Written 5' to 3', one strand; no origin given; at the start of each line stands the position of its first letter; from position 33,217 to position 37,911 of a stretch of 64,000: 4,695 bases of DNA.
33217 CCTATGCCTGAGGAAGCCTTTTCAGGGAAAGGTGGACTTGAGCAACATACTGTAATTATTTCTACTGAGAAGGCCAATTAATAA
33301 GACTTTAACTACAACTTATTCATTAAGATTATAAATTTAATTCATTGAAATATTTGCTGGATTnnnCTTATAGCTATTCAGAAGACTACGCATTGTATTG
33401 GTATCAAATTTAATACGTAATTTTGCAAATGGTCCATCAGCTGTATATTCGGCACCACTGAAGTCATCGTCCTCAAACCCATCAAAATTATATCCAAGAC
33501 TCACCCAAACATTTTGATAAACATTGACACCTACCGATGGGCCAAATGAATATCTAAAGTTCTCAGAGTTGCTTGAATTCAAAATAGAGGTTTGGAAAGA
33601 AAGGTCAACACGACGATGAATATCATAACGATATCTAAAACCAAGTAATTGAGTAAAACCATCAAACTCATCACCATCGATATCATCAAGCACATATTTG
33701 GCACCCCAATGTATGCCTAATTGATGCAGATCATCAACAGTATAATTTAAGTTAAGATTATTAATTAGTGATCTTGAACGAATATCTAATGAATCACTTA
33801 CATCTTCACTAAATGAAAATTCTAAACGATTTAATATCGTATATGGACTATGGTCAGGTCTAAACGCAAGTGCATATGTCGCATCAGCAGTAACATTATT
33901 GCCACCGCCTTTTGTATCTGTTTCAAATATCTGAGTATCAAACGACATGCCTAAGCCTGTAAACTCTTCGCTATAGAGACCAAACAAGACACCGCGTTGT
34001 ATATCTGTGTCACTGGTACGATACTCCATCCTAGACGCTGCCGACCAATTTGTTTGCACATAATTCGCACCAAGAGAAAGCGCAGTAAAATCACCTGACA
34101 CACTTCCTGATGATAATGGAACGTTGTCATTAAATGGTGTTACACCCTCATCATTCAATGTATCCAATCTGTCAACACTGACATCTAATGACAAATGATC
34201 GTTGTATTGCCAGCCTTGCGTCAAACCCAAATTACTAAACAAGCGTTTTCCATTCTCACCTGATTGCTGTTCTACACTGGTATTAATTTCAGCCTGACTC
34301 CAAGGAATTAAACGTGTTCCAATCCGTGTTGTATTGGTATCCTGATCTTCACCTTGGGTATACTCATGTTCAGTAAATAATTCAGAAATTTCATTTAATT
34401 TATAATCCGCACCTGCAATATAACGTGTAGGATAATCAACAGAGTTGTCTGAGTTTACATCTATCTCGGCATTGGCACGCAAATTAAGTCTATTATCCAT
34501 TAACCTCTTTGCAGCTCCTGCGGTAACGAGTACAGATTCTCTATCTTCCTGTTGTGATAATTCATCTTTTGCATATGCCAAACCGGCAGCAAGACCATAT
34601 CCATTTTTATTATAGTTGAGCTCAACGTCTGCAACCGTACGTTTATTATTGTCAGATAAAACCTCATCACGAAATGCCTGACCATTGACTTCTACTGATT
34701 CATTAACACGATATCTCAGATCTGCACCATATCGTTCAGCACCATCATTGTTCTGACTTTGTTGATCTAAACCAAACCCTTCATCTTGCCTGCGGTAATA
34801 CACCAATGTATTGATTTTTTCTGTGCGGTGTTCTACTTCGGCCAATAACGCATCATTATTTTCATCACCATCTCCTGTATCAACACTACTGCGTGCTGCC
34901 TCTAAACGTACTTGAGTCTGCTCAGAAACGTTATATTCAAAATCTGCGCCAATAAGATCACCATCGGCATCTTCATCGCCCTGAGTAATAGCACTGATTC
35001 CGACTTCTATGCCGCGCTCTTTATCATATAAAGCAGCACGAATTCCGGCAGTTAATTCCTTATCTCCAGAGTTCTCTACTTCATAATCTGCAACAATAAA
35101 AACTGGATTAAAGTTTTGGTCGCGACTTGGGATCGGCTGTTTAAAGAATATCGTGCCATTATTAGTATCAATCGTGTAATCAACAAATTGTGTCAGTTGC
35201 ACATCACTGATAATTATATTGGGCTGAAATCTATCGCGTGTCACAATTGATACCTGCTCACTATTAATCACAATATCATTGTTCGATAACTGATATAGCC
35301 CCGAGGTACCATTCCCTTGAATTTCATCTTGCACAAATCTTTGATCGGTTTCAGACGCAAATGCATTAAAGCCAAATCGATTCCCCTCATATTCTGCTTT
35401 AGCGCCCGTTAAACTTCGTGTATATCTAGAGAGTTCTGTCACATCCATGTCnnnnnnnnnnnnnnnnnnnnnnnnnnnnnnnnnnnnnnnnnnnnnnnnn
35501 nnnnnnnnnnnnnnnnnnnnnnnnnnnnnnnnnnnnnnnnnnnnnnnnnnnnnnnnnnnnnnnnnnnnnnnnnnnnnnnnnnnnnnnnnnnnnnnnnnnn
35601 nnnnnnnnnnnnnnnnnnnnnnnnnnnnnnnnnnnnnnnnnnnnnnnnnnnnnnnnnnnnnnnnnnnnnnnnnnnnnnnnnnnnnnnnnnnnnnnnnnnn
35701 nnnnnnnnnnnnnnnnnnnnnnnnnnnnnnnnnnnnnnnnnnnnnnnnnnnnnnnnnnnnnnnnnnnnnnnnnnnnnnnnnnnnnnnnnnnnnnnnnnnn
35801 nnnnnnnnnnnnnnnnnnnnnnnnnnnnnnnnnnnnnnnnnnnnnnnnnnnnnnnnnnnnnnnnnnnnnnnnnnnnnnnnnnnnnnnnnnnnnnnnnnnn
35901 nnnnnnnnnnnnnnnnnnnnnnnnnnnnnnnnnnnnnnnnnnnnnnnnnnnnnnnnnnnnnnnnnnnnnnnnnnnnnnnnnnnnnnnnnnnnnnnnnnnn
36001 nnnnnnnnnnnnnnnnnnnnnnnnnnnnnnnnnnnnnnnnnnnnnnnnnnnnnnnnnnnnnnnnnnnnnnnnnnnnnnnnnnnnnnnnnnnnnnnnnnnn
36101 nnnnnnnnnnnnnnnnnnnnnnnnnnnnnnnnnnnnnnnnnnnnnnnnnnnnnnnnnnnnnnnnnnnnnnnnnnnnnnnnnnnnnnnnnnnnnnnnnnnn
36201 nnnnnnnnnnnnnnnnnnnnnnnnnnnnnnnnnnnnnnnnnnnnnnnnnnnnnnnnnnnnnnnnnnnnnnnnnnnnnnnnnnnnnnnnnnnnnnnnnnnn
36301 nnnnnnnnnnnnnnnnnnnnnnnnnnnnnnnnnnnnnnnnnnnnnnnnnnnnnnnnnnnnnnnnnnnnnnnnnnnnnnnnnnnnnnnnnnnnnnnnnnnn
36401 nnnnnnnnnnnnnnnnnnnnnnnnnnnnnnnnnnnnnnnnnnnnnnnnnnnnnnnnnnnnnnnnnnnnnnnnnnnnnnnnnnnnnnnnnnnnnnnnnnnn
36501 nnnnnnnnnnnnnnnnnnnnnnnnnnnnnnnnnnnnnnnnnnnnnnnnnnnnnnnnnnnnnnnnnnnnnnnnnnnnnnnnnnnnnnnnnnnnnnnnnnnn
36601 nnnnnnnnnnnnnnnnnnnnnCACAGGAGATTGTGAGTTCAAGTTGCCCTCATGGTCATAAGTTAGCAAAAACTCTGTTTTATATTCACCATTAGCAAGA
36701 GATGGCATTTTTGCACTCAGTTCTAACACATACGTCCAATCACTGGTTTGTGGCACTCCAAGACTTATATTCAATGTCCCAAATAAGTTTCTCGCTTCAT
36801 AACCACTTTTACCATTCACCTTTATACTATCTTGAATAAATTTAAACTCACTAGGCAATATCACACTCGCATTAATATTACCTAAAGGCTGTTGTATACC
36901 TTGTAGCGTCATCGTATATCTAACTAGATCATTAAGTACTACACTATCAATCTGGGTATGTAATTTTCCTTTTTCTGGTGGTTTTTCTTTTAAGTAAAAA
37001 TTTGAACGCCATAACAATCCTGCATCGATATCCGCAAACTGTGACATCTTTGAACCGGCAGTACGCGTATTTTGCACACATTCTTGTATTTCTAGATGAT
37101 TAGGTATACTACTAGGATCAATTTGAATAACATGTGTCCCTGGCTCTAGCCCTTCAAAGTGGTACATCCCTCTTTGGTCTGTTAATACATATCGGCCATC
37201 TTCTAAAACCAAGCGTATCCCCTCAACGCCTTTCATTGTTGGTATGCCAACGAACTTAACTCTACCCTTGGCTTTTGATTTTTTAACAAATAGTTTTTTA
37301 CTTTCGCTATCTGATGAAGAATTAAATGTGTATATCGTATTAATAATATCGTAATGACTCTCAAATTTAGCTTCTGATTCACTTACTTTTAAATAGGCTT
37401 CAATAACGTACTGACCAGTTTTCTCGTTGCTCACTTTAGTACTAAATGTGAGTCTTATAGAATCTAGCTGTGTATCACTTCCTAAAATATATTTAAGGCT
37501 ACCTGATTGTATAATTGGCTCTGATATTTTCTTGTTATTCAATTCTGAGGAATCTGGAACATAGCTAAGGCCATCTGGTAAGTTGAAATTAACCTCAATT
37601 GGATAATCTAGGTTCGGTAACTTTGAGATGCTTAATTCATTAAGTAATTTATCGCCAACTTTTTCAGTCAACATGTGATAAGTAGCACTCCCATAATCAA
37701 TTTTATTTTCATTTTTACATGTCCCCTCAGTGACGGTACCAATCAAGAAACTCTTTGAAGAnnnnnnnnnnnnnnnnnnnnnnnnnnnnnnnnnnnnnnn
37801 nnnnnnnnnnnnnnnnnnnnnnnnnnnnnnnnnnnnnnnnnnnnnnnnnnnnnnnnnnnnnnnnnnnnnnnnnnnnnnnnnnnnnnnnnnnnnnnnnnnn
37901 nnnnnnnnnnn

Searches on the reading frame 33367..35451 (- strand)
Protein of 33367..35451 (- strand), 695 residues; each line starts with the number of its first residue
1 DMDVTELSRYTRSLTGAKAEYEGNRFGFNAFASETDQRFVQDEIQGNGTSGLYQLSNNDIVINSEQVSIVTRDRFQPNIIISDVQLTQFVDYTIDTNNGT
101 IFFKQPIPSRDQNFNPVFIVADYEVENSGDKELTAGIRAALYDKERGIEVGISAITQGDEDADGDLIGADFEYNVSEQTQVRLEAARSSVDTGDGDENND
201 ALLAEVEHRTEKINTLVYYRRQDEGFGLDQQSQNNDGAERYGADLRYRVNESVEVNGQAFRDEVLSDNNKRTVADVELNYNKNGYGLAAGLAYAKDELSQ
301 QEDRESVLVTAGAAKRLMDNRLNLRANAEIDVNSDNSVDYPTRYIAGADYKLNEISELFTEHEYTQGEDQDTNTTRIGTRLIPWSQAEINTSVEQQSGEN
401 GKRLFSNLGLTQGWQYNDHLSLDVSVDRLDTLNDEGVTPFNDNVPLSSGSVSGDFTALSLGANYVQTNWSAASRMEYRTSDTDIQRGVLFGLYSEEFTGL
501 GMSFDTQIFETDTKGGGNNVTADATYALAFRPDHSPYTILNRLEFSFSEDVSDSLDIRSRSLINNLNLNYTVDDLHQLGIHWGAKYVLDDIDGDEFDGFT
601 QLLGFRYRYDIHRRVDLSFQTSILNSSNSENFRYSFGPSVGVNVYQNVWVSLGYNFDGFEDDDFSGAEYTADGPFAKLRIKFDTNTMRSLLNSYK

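Call 50: search_protein_families(library=pfam, proteins=[window:33367-35451:-], max_evalue=5)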
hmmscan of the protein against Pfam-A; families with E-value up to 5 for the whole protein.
window:33367-35451:- (695 aa): 1 family
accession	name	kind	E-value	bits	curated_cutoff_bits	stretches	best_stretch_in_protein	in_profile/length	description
PF13505.12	OMP_b-brl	-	5.5e-06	27.1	28.7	3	229-374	34-164/175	Outer membrane protein beta-barrel domain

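Call 73: search_solved_structures(query=A4, max_evalue=10, show_alignments=2)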
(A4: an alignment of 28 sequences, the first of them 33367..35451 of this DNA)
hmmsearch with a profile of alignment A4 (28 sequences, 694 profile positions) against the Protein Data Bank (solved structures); distinct sequences matched with E-value up to 10: 2.
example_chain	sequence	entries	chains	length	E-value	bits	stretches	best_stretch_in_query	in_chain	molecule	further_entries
3w6v_A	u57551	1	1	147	0.043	15.4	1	73-106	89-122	AdpA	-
2ew5_A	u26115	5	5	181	1.1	10.7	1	61-99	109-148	peptide deformylase | Peptide deformylase 11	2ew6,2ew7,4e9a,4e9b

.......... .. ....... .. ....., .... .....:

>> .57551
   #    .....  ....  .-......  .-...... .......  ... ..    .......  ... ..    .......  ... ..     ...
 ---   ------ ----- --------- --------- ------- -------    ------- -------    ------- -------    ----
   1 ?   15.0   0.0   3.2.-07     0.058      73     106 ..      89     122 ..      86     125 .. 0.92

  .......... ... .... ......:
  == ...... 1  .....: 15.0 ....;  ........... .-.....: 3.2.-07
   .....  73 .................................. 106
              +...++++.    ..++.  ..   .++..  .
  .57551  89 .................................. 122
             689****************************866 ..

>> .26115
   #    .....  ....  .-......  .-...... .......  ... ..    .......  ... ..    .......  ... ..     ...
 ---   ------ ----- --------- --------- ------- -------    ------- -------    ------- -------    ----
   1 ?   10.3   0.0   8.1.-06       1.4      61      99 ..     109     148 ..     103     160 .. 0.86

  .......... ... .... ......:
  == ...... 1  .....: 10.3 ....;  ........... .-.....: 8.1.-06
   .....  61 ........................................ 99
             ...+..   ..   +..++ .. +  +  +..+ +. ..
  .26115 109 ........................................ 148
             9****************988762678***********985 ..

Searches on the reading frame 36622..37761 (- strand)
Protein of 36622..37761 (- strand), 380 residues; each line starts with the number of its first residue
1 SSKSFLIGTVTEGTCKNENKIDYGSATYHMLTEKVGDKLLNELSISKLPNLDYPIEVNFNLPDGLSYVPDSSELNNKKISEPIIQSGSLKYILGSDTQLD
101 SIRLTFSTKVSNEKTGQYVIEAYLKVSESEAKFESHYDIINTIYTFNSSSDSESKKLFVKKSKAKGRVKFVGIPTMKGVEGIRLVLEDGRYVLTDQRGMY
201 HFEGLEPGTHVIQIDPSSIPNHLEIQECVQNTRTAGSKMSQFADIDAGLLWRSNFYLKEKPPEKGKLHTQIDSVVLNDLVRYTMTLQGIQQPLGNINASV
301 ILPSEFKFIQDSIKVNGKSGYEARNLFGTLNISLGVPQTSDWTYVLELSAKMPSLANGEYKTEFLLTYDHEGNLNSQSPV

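Call 50: search_protein_families(library=pfam, proteins=[window:36622-37761:-], max_evalue=5)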
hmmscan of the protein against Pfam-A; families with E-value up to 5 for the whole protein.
window:36622-37761:- (380 aa): 3 families
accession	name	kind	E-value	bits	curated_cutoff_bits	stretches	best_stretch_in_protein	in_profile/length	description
PF17210.9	SdrD_B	-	0.00069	20.2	29.7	1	177-215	22-65/112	SdrD B-like domain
PF13620.12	CarboxypepD_reg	-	0.01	16.6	32.3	1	176-214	11-54/82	Carboxypeptidase regulatory-like domain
PF13691.12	Lactamase_B_4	-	0.19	11.8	27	1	2-35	21-56/63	tRNase Z endonuclease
